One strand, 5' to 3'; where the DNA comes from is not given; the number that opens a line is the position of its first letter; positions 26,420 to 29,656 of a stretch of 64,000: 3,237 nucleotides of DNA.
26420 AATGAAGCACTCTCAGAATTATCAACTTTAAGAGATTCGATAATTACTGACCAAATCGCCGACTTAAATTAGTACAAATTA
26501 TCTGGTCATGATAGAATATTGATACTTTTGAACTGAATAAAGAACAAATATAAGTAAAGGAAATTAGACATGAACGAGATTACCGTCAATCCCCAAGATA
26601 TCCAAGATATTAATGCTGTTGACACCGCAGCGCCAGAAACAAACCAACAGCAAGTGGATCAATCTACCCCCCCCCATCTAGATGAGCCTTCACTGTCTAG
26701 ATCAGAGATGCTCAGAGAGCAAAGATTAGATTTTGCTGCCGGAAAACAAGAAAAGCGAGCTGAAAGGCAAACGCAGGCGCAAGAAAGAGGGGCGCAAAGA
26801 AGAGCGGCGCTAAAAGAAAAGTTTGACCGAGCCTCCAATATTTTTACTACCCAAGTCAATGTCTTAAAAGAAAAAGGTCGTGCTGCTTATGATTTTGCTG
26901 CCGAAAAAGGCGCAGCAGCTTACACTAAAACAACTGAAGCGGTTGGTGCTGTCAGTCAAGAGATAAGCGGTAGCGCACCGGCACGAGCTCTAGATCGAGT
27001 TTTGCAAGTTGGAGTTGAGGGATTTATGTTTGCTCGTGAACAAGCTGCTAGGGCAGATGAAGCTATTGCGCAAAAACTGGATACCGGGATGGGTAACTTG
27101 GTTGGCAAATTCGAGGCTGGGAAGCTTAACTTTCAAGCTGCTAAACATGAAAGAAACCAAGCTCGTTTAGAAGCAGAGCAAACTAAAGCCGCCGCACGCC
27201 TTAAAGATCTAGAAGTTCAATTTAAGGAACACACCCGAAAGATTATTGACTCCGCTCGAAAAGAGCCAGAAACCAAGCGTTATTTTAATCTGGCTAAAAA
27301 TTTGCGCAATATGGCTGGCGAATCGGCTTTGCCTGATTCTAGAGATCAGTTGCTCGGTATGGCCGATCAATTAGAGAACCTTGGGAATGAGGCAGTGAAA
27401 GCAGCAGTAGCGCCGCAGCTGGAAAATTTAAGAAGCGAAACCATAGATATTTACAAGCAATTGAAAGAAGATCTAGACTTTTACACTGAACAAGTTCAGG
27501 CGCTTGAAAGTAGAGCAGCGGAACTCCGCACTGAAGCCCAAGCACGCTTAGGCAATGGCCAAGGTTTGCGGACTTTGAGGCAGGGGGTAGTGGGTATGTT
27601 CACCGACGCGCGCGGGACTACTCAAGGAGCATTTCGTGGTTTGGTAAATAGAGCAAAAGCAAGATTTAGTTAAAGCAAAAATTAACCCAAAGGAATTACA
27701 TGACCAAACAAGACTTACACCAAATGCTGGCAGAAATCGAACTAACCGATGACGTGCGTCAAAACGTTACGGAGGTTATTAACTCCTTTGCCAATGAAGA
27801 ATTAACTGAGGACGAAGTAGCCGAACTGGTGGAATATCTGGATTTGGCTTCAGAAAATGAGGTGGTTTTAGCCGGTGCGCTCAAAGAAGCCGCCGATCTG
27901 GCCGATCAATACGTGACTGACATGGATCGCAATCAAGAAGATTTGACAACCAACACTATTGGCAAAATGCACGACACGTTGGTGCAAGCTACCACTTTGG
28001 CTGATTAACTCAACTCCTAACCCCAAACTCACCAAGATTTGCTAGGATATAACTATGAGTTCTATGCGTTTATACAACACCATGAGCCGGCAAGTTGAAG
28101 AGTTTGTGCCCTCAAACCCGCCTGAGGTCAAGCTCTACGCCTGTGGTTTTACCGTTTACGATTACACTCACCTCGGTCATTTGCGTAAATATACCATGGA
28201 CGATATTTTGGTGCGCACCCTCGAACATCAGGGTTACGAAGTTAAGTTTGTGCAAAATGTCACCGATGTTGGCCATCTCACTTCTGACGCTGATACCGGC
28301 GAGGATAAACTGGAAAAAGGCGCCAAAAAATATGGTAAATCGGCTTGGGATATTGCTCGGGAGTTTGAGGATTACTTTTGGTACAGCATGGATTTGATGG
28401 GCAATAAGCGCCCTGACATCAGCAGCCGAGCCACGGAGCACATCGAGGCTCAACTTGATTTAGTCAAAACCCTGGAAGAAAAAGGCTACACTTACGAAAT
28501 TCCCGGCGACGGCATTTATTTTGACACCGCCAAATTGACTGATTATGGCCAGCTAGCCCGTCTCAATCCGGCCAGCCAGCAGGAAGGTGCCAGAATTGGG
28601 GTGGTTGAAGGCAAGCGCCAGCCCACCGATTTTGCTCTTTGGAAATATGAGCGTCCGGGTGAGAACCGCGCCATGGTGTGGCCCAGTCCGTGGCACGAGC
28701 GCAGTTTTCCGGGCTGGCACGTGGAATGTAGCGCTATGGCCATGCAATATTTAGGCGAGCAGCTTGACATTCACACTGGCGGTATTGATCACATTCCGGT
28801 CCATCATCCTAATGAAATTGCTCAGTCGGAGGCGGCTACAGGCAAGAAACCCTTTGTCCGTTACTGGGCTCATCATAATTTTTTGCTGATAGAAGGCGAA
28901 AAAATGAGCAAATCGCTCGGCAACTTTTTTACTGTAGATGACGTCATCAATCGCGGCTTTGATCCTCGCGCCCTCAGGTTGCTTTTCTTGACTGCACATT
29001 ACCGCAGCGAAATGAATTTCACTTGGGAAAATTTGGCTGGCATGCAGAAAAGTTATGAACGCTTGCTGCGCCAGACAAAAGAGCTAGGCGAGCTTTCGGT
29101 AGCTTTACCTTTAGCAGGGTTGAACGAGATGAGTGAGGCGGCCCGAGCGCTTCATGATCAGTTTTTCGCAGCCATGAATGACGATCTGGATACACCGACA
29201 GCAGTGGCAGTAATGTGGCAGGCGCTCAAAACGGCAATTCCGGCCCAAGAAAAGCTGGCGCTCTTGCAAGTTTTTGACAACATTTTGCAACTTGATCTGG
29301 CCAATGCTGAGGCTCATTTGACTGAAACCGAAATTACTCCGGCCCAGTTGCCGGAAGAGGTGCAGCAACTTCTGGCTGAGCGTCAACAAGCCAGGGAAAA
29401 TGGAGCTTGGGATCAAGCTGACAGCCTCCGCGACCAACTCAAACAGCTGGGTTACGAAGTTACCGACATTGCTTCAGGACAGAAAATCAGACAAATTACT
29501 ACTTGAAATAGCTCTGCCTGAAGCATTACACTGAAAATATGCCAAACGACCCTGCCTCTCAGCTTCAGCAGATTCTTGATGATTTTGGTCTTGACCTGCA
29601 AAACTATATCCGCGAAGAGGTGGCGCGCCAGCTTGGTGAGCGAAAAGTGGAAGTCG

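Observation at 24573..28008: Hibernation factor followed by a run of five low-complexity, Q-rich, coiled-coil or acidic proteins: candidate dormancy or hydrophilin-like module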

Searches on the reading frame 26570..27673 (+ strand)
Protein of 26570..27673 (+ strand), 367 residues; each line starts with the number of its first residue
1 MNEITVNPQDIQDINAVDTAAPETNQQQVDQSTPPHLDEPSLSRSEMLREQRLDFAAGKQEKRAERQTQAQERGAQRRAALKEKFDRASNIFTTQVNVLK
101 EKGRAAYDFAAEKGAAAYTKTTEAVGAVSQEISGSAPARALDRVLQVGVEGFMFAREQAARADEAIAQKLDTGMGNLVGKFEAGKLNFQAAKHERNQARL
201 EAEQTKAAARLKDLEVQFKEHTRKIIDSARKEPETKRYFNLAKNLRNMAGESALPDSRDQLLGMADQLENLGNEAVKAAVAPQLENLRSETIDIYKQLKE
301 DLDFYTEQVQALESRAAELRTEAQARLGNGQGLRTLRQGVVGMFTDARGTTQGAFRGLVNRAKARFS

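Call 3: search_protein_families(library=pfam, proteins=[window:26570-27673:+], max_evalue=1)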
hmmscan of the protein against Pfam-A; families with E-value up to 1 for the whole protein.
window:26570-27673:+ (367 aa): 2 families
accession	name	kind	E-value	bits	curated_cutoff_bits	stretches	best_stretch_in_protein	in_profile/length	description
PF04513.17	Baculo_PEP_C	-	0.47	10.9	38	1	266-328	5-66/140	Baculovirus polyhedron envelope protein, PEP, C terminus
PF10241.14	KxDL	-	0.52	11.1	27.2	0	194-225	26-57/86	Uncharacterized conserved protein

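Call 4: search_protein_families(library=ncbifam, proteins=[window:26570-27673:+], max_evalue=1)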
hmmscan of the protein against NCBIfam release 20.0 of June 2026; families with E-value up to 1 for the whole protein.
window:26570-27673:+ (367 aa): 0 families

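Call 5: find_homologous_proteins(query=window:26570-27673:+)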
Query window:26570-27673:+ (367 aa): 1 proteins with E <= 0.001 among 8000 candidates.
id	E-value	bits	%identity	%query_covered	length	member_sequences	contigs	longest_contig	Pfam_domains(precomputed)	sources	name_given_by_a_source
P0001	2.1e-225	765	100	100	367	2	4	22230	-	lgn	-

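Call 8: find_encoding_contigs(protein=P0001, flank=10000, max_places=6)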
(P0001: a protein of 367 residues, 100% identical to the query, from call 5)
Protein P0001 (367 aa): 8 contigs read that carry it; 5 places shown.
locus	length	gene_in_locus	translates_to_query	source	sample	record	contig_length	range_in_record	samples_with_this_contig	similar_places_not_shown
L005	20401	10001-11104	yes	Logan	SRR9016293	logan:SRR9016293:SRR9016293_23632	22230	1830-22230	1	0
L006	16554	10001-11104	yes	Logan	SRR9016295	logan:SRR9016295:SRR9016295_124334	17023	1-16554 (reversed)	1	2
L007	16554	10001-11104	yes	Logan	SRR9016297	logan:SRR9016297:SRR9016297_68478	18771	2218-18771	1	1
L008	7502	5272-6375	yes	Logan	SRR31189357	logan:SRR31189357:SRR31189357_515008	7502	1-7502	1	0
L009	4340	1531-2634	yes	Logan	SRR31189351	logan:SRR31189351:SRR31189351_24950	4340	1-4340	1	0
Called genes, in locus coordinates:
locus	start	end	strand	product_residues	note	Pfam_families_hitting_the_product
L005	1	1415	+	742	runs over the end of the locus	PF01751:Toprim, PF01131:Topoisom_bac, PF01396:Zn_ribbon_Top1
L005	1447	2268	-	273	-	PF00303:Thymidylat_synt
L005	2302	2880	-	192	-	PF22769:DCD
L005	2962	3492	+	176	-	PF00186:DHFR_1, PF01872:RibD_C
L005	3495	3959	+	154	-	PF00692:dUTPase, PF22769:DCD (weak)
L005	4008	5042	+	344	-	-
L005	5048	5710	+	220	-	PF13521:AAA_28, PF02223:Thymidylate_kin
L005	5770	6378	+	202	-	PF21176:RecR_HhH, PF02132:RecR_ZnF (weak), PF01751:Toprim, PF13662:Toprim_4, PF21175:RecR_C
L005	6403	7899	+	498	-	-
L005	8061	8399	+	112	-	PF02482:Ribosomal_S30AE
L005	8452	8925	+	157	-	-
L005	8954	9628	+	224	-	-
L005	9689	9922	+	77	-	-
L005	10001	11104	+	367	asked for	-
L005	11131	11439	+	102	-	-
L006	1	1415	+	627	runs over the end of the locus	?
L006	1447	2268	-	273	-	PF00303:Thymidylat_synt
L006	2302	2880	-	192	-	PF22769:DCD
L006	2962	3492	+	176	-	PF00186:DHFR_1, PF01872:RibD_C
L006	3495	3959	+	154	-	PF00692:dUTPase, PF22769:DCD (weak)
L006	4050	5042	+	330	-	-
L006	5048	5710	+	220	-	PF13521:AAA_28, PF02223:Thymidylate_kin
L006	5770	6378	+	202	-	PF21176:RecR_HhH, PF02132:RecR_ZnF (weak), PF01751:Toprim, PF13662:Toprim_4, PF21175:RecR_C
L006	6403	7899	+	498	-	-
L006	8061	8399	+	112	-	PF02482:Ribosomal_S30AE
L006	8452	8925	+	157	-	-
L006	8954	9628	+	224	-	-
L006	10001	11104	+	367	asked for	-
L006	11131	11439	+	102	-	-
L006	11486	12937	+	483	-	PF01406:tRNA-synt_1e, PF01921:tRNA-synt_1f (faint), PF00133:tRNA-synt_1 (weak), PF09334:tRNA-synt_1g (weak), PF23493:CysS_C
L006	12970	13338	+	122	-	-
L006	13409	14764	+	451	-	PF00709:Adenylsucc_synt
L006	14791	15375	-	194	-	-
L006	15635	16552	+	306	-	?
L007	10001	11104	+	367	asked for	-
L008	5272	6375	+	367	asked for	-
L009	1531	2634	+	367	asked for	-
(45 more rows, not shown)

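Call 31: search_solved_structures(query=window:26570-27673:+, max_evalue=1)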
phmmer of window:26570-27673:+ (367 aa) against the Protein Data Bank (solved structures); distinct sequences matched with E-value up to 1: 1.
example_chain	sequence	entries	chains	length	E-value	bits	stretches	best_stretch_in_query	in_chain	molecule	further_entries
8cyb_D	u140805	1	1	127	0.69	12.6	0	85-123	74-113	pan-sarbecovirus nanobody 1-8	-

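Call 32: find_related_loci(query=A3, collection=metagenome_contigs, flank=6000)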
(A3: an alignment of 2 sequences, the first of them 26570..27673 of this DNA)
Query A3 (367 aa) in metagenome_contigs; peptide patterns used: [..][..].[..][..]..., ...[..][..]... (x = any residue, [..] = any of these).
526 stretches matched a pattern; 1 encode a relative of the query (tblastn E <= 1e-3); 1 distinct loci.
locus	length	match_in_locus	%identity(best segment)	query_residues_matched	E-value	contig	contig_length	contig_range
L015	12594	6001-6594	44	143-340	4e-44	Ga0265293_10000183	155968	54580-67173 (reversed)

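Call 43: predict_structure(protein=window:26570-27673:+)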
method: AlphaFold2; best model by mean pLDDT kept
length: 367 residues; sequences in the alignment: 1
mean_pLDDT: 67.2   pTM: 0.39
mean pLDDT of the five models: 67.2, 66.7, 64.1, 53.7, 53.0
residues with pLDDT >= 90: 38; 70-90: 138; 50-70: 111; < 50: 80
segments of 3 or more residues with pLDDT < 50: 11-31, 33-40, 128-136, 330-357, 361-367
pLDDT, mean of each block of 10 residues (from residue 1): 50 43 41 43 67 73 74 74 66 63 58 57 51 50 61 61 62 64 72 77 82 85 89 90 93 91 93 90 85 86 83 75 64 44 40 44 40
secondary structure, 60 per line:
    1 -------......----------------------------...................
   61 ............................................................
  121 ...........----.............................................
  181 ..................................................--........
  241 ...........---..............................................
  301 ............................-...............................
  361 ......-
elements in order: H8-13 H42-131 H136-230 H233-251 H255-328 H330-366

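Call 45: fold_search(model_id=the predicted structure, library=pdb)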
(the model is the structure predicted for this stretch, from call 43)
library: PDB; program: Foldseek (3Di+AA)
matches with E <= 10: 669; with E <= 0.001: 0
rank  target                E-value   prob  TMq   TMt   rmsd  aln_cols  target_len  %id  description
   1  2ch7_A                1.7e-02  0.99  0.28  0.32  20.1       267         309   15  Crystal structure of the cytoplasmic domain of a bacterial chemoreceptor from Thermotoga maritima (released 2006-04-18)
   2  3zx6_A                1.7e-02  0.98  0.23  0.26  16.3       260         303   13  Structure of Hamp(AF1503)-Tsr fusion - Hamp (A291V) mutant (released 2012-02-29)
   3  2ch7_B                2.5e-02  0.98  0.27  0.31  22.6       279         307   13  Crystal structure of the cytoplasmic domain of a bacterial chemoreceptor from Thermotoga maritima (released 2006-04-18)
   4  3g67_A                3.0e-02  0.94  0.21  0.28  12.2       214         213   14  Crystal Structure of a Soluble Chemoreceptor from Thermotoga maritima (released 2009-07-28)
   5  9a69_B                4.7e-02  0.96  0.25  0.16  34.9       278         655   14  Integrative model of MCPB-MCPC by crosslinking MS and deep learning (released 2024-09-18)
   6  3g6b_A                5.0e-02  0.91  0.21  0.28  12.2       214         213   13  Crystal structure of a Soluble Chemoreceptor from Thermotoga maritima Asn217Ile mutant (released 2009-07-28)
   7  7sqc_1K               5.8e-02  0.38  0.15  0.14  54.3       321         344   15  Ciliary C1 central pair apparatus isolated from Chlamydomonas reinhardtii (released 2022-04-13)
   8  5xg2                  6.4e-02  0.51  0.16  0.23  30.3       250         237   19  Crystal structure of a coiled-coil segment (residues 345-468 and 694-814) of Pyrococcus yayanosii Smc (released 2017-06-07)
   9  2efk                  7.9e-02  0.75  0.21  0.25  18.4       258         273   15  Crystal structure of the EFC domain of Cdc42-interacting protein 4 (released 2007-05-29)
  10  7n6g_3R               7.9e-02  0.47  0.16  0.17  54.8       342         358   15  C1 of central pair (released 2022-05-18)
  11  3g6b_B                8.3e-02  0.72  0.18  0.27  18.2       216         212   16  Crystal structure of a Soluble Chemoreceptor from Thermotoga maritima Asn217Ile mutant (released 2009-07-28)
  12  9a72_A                9.2e-02  1.00  0.26  0.32   9.3       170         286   12  Integrative model of YFMS-CHEW by crosslinking MS and deep learning (released 2024-09-18)
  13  6rw9_A                9.2e-02  0.72  0.15  0.04  13.3       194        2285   12  Cryo-EM structure of Morganella morganii TcdA4 (released 2019-10-23)
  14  1qu7_A                1.0e-01  0.97  0.27  0.38  11.3       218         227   13  FOUR HELICAL-BUNDLE STRUCTURE OF THE CYTOPLASMIC DOMAIN OF A SERINE CHEMOTAXIS RECEPTOR (released 2000-07-12)
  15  3zx6_B                1.0e-01  0.85  0.23  0.27  13.2       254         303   14  Structure of Hamp(AF1503)-Tsr fusion - Hamp (A291V) mutant (released 2012-02-29)
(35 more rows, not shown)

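Call 70: search_protein_families(library=phrogs, proteins=[window:26570-27673:+], max_evalue=0.01)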
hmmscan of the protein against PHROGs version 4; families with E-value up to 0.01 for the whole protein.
window:26570-27673:+ (367 aa): 0 families

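Call 71: search_protein_families(library=padloc, proteins=[window:26570-27673:+], max_evalue=0.01)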
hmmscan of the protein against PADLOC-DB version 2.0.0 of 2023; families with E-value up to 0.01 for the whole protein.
window:26570-27673:+ (367 aa): 0 families

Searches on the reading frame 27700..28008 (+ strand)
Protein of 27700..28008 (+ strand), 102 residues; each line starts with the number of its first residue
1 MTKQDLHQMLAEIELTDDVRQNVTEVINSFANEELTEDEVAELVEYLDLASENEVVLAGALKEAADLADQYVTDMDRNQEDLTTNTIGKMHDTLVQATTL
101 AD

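Call 3: search_protein_families(library=pfam, proteins=[window:27700-28008:+], max_evalue=1)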
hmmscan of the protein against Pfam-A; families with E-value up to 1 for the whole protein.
window:27700-28008:+ (102 aa): 2 families
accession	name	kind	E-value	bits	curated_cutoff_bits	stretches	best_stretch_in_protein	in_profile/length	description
PF06648.16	AcMNPV_Ac75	-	0.00097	19.6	24.4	1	2-48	18-64/122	Autographa californica nuclear polyhedrosis virus (AcMNPV), Ac75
PF10163.14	EnY2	-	0.082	13.7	27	1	3-45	18-60/83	Transcription factor e(y)2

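Call 4: search_protein_families(library=ncbifam, proteins=[window:27700-28008:+], max_evalue=1)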
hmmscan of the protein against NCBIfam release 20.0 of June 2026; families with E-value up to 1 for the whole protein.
window:27700-28008:+ (102 aa): 5 families
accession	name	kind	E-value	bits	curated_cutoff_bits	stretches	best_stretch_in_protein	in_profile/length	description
TIGR00642.1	mmCoA_mut_beta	equivalog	0.005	15.1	617.25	1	19-71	543-595/620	methylmalonyl-CoA mutase small subunit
NF045879.1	ICE_Mbov_0392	equivalog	0.039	13.7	40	1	2-56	3-56/188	Mbov_0392 family ICE element protein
NF004564.0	PRK05901.2-2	equivalog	0.077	11.6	617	1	24-89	141-205/500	RNA polymerase sigma factor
NF007424.1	PRK09967.1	equivalog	0.092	12.8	155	1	12-92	60-137/160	OmpA family protein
TIGR00019.1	prfA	equivalog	0.18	10.7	423.25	1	3-85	17-98/361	peptide chain release factor 1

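Call 52: search_solved_structures(query=window:27700-28008:+, max_evalue=10)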
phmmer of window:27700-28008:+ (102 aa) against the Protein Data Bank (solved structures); distinct sequences matched with E-value up to 10: 4.
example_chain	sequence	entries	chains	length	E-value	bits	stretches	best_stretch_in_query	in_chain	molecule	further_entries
3myd_A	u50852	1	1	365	1.2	13.3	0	19-48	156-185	Flagellar biosynthesis protein flhA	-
3hdl_A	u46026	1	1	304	1.4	13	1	22-43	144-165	Royal Palm Tree Peroxidase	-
9be2_A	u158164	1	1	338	1.5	12.9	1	7-71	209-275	Nucleoid-associated protein YejK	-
5cwb_A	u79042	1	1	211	9.5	10.4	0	19-45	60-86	Designed helical repeat protein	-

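Call 70: search_protein_families(library=phrogs, proteins=[window:27700-28008:+], max_evalue=0.01)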
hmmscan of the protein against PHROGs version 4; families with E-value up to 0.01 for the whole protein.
window:27700-28008:+ (102 aa): 1 family
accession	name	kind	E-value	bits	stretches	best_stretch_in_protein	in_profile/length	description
phrog_27573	-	unknown function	0.0082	16.7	1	24-96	139-211/340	-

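Call 71: search_protein_families(library=padloc, proteins=[window:27700-28008:+], max_evalue=0.01)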
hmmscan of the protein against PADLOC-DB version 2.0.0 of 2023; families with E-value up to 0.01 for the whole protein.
window:27700-28008:+ (102 aa): 0 families

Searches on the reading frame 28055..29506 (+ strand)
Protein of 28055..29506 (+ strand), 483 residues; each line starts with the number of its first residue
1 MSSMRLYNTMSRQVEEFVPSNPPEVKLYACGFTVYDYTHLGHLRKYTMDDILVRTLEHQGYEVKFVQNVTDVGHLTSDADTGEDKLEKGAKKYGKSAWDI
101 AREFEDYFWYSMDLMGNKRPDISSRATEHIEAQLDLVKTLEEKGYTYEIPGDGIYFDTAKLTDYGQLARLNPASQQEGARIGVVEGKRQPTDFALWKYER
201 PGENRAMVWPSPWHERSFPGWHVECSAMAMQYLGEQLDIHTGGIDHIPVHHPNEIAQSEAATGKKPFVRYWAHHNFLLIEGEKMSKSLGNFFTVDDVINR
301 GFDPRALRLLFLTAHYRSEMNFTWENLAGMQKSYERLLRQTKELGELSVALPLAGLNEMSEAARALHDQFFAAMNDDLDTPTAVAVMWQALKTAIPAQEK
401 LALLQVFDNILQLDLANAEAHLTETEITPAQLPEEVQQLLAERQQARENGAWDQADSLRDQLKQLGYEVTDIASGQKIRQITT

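Call 7: find_related_loci(query=window:28055-29506:+, collection=genome_contigs, flank=10000)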
Query window:28055-29506:+ (483 aa) in genome_contigs; peptide patterns used: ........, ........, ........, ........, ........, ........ (x = any residue, [..] = any of these).
18 stretches matched a pattern; 4 encode a relative of the query (tblastn E <= 1e-3); 4 distinct loci.
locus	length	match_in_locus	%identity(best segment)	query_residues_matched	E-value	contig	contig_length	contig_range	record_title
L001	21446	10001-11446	89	2-483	0e+0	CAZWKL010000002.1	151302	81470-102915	MAG TPA_asm: uncultured Pseudomonadales bacterium isolate binchicken_co173_42 genome assembly, contig: NODE_235_length_1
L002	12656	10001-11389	37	3-481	6e-93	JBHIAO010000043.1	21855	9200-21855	MAG: Anaerolineae bacterium isolate K_2_bin.73 NODE_1003_length_21855_cov_12.158165, whole genome shotgun sequence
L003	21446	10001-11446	62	4-478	0e+0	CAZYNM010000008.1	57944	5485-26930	MAG TPA_asm: uncultured Pseudomonadales bacterium isolate SRP292972_co1_113 genome assembly, contig: NODE_362_length_579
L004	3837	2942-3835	41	3-314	6e-71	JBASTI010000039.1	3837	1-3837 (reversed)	MAG: Candidatus Spechtbacterales bacterium isolate MFD03232_ilm_asm_bin57 k127_53125, whole genome shotgun sequence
